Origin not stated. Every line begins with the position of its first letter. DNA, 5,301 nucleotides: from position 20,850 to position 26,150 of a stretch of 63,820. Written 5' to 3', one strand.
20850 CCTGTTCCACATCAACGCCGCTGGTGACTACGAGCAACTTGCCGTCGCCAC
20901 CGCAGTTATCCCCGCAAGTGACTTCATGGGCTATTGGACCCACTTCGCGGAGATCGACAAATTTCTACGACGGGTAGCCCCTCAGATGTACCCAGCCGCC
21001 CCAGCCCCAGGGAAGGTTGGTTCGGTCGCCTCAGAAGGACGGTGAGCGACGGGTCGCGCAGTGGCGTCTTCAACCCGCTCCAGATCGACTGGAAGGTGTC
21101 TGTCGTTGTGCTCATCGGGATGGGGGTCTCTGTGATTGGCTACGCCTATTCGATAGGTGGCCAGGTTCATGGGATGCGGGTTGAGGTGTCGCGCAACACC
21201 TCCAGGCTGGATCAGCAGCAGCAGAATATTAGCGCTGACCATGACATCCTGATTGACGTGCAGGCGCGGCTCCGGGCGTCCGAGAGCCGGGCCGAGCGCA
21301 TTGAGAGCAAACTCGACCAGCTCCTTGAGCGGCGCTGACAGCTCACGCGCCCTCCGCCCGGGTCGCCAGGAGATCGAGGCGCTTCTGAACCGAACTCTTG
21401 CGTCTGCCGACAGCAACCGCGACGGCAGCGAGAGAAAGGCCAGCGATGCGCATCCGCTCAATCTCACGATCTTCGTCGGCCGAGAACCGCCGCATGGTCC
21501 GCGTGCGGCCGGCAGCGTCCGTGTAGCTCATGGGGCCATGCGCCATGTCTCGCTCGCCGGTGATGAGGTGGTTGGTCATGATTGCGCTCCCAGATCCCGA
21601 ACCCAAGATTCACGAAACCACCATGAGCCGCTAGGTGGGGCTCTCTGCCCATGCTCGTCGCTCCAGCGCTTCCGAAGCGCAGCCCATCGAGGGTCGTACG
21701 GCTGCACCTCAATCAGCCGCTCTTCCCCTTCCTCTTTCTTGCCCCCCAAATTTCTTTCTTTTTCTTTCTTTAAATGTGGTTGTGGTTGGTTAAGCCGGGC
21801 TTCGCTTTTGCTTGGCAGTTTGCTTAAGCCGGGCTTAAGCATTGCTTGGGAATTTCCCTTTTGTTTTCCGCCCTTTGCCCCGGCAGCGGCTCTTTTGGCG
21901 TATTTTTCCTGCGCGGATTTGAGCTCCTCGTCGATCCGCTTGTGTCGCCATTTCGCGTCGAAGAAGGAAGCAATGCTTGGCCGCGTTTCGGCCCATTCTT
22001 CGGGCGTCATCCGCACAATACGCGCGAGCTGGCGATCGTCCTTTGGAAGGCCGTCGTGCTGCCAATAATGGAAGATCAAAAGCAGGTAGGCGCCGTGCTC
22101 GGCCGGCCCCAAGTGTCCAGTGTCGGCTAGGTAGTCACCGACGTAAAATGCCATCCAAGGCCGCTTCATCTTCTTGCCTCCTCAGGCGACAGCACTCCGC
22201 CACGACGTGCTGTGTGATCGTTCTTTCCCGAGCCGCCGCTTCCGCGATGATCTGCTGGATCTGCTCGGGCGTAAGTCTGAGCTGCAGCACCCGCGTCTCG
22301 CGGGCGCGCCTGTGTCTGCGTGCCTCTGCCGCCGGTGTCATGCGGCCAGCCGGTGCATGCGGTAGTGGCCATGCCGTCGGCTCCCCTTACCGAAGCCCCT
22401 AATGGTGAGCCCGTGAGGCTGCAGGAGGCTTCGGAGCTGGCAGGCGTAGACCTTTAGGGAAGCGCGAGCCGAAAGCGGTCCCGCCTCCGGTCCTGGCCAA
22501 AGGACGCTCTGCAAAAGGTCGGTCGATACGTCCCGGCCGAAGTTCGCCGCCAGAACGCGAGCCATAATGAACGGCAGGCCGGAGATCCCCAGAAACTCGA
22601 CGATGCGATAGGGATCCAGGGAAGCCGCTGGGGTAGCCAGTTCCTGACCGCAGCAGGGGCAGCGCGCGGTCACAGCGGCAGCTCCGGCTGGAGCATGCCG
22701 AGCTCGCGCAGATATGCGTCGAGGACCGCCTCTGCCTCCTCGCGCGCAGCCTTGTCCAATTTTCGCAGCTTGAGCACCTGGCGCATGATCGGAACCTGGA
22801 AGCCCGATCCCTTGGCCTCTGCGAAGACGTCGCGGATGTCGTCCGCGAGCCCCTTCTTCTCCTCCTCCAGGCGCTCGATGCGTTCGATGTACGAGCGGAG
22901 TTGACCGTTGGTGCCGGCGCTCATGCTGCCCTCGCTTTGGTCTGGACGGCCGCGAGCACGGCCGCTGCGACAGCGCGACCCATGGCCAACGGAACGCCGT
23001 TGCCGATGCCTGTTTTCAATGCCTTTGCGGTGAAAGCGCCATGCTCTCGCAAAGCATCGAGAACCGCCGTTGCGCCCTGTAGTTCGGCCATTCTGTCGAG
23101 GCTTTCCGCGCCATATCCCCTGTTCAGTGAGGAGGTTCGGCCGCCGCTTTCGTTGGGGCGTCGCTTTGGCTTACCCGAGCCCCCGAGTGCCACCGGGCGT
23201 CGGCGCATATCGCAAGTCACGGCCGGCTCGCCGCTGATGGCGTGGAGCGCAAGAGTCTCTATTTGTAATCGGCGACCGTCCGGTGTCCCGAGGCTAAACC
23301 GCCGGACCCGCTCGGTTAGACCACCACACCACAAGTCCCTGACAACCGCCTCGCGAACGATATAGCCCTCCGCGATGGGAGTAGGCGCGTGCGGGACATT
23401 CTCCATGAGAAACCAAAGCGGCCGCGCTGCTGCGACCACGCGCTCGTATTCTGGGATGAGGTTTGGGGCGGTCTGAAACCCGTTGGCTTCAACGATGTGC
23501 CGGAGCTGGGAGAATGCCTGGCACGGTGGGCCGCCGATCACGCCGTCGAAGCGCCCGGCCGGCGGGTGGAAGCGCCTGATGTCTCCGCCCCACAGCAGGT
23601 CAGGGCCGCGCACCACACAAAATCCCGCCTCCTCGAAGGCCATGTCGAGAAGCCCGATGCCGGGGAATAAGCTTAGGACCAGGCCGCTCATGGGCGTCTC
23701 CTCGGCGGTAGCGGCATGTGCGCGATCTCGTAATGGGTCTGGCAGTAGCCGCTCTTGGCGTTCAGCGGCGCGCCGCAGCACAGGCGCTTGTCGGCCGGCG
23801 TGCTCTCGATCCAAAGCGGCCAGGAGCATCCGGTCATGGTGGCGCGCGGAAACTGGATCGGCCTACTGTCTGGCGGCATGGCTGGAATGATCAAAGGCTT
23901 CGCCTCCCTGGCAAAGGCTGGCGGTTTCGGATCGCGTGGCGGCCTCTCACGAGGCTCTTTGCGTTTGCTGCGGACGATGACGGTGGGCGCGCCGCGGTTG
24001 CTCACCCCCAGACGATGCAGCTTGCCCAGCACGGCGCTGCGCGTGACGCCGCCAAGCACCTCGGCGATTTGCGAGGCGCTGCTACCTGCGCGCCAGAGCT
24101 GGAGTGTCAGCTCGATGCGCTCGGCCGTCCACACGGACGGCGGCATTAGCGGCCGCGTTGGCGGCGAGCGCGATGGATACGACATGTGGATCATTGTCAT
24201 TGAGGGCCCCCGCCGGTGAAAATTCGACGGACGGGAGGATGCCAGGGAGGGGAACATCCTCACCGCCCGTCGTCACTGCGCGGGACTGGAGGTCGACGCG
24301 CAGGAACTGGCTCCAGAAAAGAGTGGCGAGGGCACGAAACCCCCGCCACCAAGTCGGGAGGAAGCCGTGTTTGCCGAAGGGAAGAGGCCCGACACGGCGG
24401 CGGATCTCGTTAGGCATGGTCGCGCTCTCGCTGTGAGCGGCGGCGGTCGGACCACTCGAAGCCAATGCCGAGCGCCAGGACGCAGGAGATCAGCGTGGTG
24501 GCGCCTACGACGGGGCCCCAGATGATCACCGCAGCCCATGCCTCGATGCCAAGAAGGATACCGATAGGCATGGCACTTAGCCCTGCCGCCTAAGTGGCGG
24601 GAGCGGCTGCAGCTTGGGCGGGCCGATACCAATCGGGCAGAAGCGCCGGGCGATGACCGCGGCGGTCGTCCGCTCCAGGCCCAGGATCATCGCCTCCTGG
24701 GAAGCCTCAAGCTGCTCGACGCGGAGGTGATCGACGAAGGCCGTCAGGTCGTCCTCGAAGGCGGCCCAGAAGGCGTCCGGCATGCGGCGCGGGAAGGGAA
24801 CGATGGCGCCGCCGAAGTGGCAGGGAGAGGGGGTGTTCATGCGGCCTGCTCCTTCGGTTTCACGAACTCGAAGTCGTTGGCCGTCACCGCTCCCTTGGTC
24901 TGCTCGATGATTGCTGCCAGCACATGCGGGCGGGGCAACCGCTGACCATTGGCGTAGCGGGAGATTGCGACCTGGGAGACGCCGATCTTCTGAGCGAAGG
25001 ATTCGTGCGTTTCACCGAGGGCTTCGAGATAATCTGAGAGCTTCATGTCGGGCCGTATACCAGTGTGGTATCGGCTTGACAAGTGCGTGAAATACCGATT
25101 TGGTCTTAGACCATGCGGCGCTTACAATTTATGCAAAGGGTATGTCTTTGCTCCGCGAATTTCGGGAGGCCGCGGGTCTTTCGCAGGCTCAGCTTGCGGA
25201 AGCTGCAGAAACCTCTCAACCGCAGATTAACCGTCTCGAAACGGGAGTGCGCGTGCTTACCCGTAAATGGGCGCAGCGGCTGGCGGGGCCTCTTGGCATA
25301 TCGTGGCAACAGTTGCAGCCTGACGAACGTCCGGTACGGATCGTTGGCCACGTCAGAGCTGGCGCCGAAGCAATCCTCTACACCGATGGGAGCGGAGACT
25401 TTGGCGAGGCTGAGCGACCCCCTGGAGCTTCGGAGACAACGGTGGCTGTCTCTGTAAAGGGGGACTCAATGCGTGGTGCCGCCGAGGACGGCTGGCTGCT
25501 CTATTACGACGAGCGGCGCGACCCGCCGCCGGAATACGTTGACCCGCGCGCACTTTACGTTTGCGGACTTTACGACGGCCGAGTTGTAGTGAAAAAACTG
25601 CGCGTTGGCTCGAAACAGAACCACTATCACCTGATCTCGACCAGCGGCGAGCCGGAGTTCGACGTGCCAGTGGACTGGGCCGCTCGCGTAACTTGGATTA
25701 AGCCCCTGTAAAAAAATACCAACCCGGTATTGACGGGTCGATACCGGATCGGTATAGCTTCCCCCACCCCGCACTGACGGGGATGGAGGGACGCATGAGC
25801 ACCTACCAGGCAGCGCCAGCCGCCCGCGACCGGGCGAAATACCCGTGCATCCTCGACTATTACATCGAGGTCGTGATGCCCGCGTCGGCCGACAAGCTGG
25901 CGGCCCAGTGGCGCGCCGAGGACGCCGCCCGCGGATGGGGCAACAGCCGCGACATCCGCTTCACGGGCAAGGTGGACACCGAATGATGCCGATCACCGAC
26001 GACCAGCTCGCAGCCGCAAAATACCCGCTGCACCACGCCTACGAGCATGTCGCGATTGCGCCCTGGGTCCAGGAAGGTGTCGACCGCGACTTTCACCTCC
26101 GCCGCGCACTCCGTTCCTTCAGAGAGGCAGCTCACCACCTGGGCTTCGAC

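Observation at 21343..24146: Leftward early operon assembled from host cell-cycle and nucleoid regulator homologues (GcrA, GapR, C5 methyltransferase, wHTH, RHH, DUF1376, Myb-like)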

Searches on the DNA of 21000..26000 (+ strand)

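Call 5: search_dna_similar(query=window:21000-26000:+, collection=phages, mode=distant, max_rows=20)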
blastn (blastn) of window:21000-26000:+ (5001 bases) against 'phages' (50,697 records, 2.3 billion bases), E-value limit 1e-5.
Records with a match: 32; places in all: 32; records where one place covers at least 80% of the query: 0.
Best place of each record, by identity: 80-90% 6; 60-80% 26.
By first word of the organism name: Ruegeria 10; Rhizobium 6; Microcystis 4; Ochrobactrum 3; Brevundimonas 2; Erythrobacter 2; Agrobacterium 2; Mesorhizobium 1; Bacteriophage 1; Erythrobactor 1.
By host as written in the record: Ruegeria pomeroyi DSS-3 10; Microcystis wesenbergii 3; Erythrobacter sp. JL475 3; Brevundimonas pondensis LVF1 2; Ochrobactrum intermedium 2; - 2; Agrobacterium tumefaciens C58 2; Rhizobium etli CFN42 2; and 6 more.
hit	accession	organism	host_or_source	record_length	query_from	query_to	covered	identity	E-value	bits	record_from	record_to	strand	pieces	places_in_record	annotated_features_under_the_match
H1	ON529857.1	Brevundimonas phage vB_BpoS-Kikimora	Brevundimonas pondensis LVF1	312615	1698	1907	4%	68.6%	2e-12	82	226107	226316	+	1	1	hypothetical protein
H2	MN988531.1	Rhizobium phage RHph_Y5A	Rhizobium phaseoli N161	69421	1692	1905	4%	66.8%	1e-7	67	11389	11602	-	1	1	DUF2312 domain-containing protein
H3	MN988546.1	Rhizobium phage RHph_Y2_4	Rhizobium phaseoli Y2_4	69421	1692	1905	4%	66.8%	1e-7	67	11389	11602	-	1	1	DUF2312 domain-containing protein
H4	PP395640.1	Microcystis phage Mwe-JY08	Microcystis wesenbergii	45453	1695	1894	4%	69.3%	3e-10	76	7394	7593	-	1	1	DUF2312 domain-containing protein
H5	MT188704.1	Mesorhizobium phage Cp1R7A-A1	Mesorhizobium loti R7ANS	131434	1719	1908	4%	67.4%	6e-6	62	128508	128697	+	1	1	UPF0335 protein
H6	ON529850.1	Brevundimonas phage vB_BpoS-Gurke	Brevundimonas pondensis LVF1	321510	1719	1890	3%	68.6%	4e-8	68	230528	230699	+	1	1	hypothetical protein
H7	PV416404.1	Erythrobacter phage XM05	Erythrobacter sp. JL475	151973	1762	1889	3%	74.2%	2e-12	83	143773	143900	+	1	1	virion structural protein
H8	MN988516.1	Rhizobium phage RHph_N28_2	Rhizobium etli N731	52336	1034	1158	2%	73.6%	7e-11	78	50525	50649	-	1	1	DUF1376 domain-containing protein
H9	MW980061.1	Rhizobium phage RHph_X2_30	Sinorhizobium americanum X2_30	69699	1800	1905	2%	82.1%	2e-19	106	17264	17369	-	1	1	hypothetical protein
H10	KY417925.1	Ochrobactrum phage POI1126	Ochrobactrum intermedium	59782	1800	1907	2%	73.1%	5e-7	65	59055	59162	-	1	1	hypothetical protein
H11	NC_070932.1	Ochrobactrum phage POI1126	Ochrobactrum intermedium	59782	1800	1907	2%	73.1%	5e-7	65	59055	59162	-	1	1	hypothetical protein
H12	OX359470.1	Ochrobactrum phage ORM_20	-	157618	1800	1907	2%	73.1%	5e-7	65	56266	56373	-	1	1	hypothetical protein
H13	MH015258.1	Ruegeria phage vB_RpoS-V16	Ruegeria pomeroyi DSS-3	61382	1811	1903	2%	77.9%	3e-9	73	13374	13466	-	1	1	hypothetical protein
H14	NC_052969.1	Ruegeria phage vB_RpoS-V16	Ruegeria pomeroyi DSS-3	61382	1811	1903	2%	77.9%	3e-9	73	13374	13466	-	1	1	hypothetical protein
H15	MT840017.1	Bacteriophage sp.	human fecal samples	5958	1813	1901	2%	80.9%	5e-13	85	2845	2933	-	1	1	record has no annotation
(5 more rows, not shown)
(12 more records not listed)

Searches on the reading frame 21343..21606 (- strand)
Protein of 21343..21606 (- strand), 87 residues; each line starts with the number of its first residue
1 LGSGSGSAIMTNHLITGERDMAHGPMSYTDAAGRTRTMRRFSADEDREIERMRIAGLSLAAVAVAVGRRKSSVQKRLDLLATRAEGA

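Call 3: search_protein_families(library=pfam, max_evalue=0.1, proteins=[window:21343-21606:-])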
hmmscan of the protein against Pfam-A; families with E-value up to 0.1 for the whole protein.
window:21343-21606:- (87 aa): 2 families
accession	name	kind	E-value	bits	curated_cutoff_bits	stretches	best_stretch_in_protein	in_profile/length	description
PF13936.12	HTH_38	-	0.00024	21.2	27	1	44-75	7-39/44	Helix-turn-helix domain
PF25449.1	CCDC174_GRSR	-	0.039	14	26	1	28-40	4-16/30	CCDC174 alpha/beta GRSR domain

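Call 10: search_protein_families(library=phrogs, max_evalue=0.001, proteins=[window:21346-21579:-])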
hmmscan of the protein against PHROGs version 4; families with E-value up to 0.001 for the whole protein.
window:21346-21579:- (78 aa): 1 family
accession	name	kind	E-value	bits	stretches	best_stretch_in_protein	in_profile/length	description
phrog_323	-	transcription regulation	0.00098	19.8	1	27-68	144-185/319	transcriptional regulator, D5-like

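Call 84: search_protein_families(library=ncbifam, max_evalue=0.01, proteins=[window:21346-21579:-])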
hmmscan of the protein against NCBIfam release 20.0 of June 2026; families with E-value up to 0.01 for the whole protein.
window:21346-21579:- (78 aa): 0 families

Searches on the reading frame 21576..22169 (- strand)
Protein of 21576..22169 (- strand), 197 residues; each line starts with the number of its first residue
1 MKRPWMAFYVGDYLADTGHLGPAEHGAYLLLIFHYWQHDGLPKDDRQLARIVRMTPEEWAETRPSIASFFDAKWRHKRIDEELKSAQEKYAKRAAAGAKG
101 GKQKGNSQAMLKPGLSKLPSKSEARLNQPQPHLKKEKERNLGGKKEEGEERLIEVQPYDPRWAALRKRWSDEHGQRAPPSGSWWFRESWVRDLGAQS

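Call 3: search_protein_families(library=pfam, max_evalue=0.1, proteins=[window:21576-22169:-])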
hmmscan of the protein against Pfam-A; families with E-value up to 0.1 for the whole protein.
window:21576-22169:- (197 aa): 1 family
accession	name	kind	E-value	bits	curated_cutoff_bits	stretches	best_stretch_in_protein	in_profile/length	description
PF07120.17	DUF1376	-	4.5e-22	78.7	30.1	1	4-83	1-85/86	Protein of unknown function (DUF1376)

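Call 10: search_protein_families(library=phrogs, max_evalue=0.001, proteins=[window:21579-22169:-])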
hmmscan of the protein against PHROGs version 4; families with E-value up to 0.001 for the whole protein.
window:21579-22169:- (197 aa): 7 families
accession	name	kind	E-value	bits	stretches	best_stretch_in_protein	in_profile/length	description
phrog_3992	-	DNA, RNA and nucleotide metabolism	4.9e-29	102.9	1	4-158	6-152/345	primosomal protein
phrog_21472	-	unknown function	8.1e-26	92.3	1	5-141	6-146/299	-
phrog_6451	-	DNA, RNA and nucleotide metabolism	5.9e-25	89.5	1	4-105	2-107/272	primosomal protein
phrog_9327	-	DNA, RNA and nucleotide metabolism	5.5e-22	79.7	1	3-139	4-157/276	primosomal protein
phrog_12767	-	unknown function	3.1e-20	73.8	1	6-107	4-110/324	-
phrog_4118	-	DNA, RNA and nucleotide metabolism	7.9e-08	33.1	1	10-110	8-113/315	primosomal protein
phrog_24353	-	unknown function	1.2e-06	29.2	1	5-54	9-58/294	-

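Call 84: search_protein_families(library=ncbifam, max_evalue=0.01, proteins=[window:21579-22169:-])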
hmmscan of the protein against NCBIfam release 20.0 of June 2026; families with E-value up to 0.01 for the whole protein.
window:21579-22169:- (197 aa): 0 families

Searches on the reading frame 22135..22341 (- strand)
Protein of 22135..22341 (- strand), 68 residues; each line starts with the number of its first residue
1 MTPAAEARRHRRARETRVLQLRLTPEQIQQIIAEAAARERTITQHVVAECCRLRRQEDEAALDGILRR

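Call 3: search_protein_families(library=pfam, max_evalue=0.1, proteins=[window:22135-22341:-])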
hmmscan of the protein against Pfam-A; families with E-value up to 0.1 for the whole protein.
window:22135-22341:- (68 aa): 1 family
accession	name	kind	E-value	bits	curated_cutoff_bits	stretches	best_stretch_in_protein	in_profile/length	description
PF09386.16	ParD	-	0.0011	19.8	27.3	1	19-62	4-48/80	Antitoxin ParD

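Call 10: search_protein_families(library=phrogs, max_evalue=0.001, proteins=[window:22138-22341:-])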
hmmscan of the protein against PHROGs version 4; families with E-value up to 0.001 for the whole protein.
window:22138-22341:- (68 aa): 0 families

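Call 84: search_protein_families(library=ncbifam, max_evalue=0.01, proteins=[window:22138-22341:-])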
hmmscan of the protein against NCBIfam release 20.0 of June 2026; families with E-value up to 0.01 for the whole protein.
window:22138-22341:- (68 aa): 0 families
